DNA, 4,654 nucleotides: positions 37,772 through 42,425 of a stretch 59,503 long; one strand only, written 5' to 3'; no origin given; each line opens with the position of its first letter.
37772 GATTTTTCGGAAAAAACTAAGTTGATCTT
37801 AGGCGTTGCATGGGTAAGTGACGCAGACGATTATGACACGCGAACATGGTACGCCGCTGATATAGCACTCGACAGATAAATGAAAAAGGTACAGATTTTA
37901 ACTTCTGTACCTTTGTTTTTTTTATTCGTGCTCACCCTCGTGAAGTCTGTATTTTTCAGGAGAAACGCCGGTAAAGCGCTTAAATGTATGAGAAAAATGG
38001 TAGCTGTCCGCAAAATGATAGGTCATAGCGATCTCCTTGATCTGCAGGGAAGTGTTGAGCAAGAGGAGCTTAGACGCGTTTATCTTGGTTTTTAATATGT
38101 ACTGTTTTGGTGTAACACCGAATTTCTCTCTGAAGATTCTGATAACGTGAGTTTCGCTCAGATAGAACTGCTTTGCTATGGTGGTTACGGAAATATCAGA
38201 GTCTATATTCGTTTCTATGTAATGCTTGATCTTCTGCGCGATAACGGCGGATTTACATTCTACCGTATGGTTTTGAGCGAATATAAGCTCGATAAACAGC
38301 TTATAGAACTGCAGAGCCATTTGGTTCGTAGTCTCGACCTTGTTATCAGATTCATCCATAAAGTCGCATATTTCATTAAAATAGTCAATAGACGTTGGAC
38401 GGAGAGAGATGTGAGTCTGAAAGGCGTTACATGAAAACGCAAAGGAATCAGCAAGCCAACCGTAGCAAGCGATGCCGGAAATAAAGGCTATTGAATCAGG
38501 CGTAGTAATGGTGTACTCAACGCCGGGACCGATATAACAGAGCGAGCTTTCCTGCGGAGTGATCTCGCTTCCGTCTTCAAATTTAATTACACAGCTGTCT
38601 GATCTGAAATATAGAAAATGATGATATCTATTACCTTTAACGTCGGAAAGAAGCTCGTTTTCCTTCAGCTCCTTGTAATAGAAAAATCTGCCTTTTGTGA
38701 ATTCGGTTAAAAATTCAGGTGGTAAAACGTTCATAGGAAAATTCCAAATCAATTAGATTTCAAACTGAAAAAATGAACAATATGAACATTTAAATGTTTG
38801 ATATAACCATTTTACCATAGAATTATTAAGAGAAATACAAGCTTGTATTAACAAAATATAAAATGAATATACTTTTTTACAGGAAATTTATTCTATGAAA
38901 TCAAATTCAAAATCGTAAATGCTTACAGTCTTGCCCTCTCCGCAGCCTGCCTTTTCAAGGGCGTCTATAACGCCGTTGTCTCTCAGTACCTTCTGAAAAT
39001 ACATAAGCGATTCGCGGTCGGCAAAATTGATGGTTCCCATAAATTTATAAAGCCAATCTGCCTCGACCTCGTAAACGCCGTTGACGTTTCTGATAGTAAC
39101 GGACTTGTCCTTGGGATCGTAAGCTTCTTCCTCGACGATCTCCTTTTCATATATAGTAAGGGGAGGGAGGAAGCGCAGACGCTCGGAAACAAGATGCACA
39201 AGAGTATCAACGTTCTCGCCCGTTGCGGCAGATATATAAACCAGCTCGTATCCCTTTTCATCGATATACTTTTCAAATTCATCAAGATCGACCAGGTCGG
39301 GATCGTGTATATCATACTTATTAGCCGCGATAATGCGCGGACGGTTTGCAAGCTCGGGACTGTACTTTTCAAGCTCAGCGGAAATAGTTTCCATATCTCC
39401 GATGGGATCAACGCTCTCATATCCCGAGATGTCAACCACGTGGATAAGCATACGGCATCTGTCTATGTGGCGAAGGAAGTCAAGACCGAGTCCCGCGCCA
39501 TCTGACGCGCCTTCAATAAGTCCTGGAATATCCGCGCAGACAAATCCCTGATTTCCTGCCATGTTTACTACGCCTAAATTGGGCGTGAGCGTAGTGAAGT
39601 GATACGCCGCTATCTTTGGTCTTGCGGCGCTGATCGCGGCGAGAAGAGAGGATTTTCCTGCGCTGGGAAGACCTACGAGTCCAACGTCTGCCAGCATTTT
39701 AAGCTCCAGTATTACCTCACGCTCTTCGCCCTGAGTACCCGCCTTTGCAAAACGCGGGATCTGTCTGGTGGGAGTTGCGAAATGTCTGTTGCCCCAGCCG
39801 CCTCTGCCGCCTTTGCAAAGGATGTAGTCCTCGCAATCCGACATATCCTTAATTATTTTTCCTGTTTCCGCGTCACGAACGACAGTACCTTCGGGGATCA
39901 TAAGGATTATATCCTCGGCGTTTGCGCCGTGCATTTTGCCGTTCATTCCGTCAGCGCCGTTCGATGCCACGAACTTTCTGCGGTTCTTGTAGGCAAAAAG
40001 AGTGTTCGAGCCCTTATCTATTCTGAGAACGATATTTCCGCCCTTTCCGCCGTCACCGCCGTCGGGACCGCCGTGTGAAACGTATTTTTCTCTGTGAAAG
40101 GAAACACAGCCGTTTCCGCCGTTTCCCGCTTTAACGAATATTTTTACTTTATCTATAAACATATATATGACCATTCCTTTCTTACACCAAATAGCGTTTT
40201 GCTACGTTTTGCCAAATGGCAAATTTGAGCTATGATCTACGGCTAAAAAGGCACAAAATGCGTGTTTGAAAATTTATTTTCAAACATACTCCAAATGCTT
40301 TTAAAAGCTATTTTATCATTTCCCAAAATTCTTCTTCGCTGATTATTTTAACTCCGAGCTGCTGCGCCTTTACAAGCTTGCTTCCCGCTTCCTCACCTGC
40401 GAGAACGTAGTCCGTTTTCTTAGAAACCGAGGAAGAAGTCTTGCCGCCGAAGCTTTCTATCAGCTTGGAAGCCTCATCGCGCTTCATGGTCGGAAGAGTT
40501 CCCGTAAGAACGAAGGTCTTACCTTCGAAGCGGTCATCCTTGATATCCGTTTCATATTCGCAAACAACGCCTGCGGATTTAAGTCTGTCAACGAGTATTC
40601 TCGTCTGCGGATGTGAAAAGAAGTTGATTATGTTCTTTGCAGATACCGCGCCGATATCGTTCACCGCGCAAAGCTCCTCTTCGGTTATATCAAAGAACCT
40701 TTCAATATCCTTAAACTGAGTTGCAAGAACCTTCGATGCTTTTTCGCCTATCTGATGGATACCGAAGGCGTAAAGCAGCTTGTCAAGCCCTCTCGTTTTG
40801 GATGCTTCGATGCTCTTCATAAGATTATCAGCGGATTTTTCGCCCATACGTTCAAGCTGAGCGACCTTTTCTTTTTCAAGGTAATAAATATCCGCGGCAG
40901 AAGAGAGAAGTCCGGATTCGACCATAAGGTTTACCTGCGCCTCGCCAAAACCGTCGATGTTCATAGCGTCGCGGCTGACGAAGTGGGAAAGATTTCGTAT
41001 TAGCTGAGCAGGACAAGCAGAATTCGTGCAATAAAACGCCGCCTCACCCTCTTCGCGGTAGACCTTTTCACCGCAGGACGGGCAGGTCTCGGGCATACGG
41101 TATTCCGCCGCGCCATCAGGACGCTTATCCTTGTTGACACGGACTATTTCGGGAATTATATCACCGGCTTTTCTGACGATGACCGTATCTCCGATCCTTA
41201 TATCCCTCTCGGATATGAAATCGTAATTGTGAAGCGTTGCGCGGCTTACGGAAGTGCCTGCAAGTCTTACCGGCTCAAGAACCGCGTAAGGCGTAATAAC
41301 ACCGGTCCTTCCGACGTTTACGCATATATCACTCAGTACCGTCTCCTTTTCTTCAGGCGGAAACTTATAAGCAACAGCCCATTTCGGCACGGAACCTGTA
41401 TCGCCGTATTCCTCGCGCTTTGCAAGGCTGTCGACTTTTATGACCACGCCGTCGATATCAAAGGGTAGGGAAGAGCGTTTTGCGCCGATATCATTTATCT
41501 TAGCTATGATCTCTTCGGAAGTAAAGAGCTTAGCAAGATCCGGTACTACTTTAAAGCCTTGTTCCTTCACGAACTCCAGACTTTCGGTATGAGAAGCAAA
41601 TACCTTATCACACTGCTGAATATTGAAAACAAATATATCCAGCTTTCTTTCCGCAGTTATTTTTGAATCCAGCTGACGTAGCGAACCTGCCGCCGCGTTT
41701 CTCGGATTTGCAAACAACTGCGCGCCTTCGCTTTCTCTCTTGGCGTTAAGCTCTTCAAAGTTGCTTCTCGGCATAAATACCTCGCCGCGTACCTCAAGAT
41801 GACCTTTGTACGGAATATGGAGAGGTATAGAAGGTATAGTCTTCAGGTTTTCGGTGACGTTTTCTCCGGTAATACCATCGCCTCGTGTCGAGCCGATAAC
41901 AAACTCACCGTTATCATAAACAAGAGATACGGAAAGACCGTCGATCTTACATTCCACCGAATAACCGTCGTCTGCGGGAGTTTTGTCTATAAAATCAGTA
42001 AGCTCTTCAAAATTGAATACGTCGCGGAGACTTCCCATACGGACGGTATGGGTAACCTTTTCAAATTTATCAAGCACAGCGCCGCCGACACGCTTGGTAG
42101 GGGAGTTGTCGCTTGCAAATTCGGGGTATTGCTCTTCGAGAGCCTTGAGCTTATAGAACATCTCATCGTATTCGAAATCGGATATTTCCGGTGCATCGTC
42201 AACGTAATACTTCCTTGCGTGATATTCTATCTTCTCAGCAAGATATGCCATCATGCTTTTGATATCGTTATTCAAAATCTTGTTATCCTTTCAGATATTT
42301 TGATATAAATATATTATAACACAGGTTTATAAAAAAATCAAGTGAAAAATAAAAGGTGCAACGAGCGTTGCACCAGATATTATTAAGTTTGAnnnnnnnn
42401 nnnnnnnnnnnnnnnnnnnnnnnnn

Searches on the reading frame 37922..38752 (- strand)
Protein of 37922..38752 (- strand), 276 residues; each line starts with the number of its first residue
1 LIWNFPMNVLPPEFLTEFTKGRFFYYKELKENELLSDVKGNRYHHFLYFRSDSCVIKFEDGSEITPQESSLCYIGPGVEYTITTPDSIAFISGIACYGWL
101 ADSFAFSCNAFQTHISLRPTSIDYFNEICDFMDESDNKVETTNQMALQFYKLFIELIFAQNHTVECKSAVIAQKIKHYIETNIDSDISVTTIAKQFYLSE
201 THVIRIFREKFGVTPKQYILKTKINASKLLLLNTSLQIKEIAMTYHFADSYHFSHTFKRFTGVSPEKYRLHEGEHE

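Call 69: search_protein_families(library=pfam, proteins=[window:37922-38752:-], max_evalue=0.001)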
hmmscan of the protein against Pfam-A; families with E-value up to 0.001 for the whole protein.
window:37922-38752:- (276 aa): 2 families
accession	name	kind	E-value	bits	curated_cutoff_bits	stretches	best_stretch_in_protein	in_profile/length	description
PF00165.29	HTH_AraC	-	1.2e-21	76.7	26.6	2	179-219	1-41/42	Bacterial regulatory helix-turn-helix proteins, AraC family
PF12833.13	HTH_18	-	3.9e-20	72.4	33.6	1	192-269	1-78/80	Helix-turn-helix domain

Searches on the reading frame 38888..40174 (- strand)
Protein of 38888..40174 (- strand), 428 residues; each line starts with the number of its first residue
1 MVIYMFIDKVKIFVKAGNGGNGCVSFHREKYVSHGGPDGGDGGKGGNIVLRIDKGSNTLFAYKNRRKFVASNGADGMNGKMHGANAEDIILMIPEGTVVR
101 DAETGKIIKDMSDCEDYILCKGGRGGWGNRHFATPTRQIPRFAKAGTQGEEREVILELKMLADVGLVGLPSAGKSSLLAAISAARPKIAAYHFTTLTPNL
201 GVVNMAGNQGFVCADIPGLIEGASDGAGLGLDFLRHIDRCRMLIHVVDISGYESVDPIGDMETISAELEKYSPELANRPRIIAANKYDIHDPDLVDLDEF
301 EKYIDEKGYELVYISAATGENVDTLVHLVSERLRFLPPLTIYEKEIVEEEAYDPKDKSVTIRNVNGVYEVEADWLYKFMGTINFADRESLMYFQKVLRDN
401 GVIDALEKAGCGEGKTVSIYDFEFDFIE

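Call 69: search_protein_families(library=pfam, proteins=[window:38888-40174:-], max_evalue=0.001)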
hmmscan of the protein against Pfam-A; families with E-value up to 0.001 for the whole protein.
window:38888-40174:- (428 aa): 5 families
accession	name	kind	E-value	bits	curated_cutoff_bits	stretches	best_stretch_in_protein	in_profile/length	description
PF01018.28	GTP1_OBG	-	1.6e-58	197.2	27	1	7-160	1-155/155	GTP1/OBG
PF01926.29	MMR_HSR1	-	8.7e-23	81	21.9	1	163-286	1-113/113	50S ribosome-binding GTPase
PF09269.16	DUF1967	-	6.5e-22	77.8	27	1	361-426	3-70/70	Domain of unknown function (DUF1967)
PF02421.24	FeoB_N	-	2.2e-06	27.7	27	1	164-326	3-153/156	Ferrous iron transport protein B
PF00071.28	Ras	-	0.00034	20.7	21.6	0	246-330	78-157/162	Ras family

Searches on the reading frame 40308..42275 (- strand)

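Call 69: search_protein_families(library=pfam, proteins=[window:40308-42275:-], max_evalue=0.001)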
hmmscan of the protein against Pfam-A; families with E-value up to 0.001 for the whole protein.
window:40308-42275:- (655 aa): 10 families
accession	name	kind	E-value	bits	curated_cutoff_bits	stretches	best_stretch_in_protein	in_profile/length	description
PF01653.23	DNA_ligase_aden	-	1.3e-83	280.9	27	1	70-308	3-253/253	NAD-dependent DNA ligase adenylation domain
PF03120.22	DNA_ligase_OB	-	4.1e-35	119.9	32.9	1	311-387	1-77/79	NAD-dependent DNA ligase OB-fold domain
PF00533.33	BRCT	-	3.9e-19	69.1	21.3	1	581-654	4-78/78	BRCA1 C Terminus (BRCT) domain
PF12826.13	HHH_2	-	5.2e-17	62.2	27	1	500-561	2-63/64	Helix-hairpin-helix motif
PF03119.21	DNA_ligase_ZBD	-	6e-12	45.7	25.8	1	397-423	1-27/27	NAD-dependent DNA ligase C4 zinc finger domain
PF14520.12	HHH_5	-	1.4e-11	45.2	27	0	505-551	6-53/57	Helix-hairpin-helix domain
PF16589.12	BRCT_2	-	8.3e-07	29.7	27.3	1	583-648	3-68/86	BRCT domain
PF22745.1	Nlig-Ia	-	2e-06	28.8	27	1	13-54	10-51/92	DNA ligase-like, N-terminal NAD+-binding domain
PF12738.14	PTCB-BRCT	-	6.3e-06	26.5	22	1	595-646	9-60/63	twin BRCT domain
PF09414.15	RNA_ligase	-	8.8e-05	23.1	27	1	105-283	3-159/171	RNA ligase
